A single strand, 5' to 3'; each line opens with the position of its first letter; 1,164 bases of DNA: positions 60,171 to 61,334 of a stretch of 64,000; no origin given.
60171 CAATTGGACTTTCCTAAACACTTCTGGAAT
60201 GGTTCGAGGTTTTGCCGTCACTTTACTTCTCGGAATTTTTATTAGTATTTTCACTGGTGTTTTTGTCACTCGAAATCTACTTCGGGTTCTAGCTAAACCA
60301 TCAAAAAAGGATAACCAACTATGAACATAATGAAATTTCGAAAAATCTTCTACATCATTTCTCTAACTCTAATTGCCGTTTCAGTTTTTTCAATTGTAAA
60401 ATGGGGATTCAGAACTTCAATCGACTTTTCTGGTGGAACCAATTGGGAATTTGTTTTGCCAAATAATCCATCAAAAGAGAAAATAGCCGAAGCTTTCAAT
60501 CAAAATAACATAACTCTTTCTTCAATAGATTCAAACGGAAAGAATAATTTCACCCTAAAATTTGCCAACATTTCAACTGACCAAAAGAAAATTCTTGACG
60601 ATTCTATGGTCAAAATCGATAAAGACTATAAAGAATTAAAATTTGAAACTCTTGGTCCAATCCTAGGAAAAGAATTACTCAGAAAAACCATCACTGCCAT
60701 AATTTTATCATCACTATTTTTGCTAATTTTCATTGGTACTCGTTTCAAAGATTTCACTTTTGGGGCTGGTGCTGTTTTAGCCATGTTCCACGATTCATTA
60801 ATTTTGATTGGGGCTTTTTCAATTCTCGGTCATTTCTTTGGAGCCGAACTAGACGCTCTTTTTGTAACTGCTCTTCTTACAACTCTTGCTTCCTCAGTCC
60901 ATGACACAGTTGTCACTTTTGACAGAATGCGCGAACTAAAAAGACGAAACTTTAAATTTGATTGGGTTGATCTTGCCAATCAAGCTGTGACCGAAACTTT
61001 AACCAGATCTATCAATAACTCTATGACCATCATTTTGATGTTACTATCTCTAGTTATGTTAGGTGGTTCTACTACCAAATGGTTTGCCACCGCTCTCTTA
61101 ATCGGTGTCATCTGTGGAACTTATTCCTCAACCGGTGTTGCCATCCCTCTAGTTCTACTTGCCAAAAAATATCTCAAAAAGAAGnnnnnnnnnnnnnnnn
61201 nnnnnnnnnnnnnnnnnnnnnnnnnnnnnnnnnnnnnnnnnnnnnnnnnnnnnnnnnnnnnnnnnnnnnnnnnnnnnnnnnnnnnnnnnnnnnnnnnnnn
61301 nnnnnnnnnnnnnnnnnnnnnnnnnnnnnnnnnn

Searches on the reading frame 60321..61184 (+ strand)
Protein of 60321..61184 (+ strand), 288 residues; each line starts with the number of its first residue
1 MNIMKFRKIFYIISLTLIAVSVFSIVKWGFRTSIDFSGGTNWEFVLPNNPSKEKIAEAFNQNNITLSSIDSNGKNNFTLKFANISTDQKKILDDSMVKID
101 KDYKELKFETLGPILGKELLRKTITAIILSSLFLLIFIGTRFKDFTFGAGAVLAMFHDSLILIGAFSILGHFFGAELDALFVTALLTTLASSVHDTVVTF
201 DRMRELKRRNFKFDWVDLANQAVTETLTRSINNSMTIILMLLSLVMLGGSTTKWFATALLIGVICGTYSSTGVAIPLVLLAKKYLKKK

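Call 59: search_protein_families(library=pfam, proteins=[window:60321-61184:+], max_evalue=0.001)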
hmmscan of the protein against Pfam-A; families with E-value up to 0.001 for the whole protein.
window:60321-61184:+ (288 aa): 1 family
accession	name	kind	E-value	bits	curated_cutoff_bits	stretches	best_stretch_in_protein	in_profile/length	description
PF02355.23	SecD_SecF_C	-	3.6e-44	150.9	20.5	1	95-282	5-187/189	Protein export membrane protein SecD/SecF, C-terminal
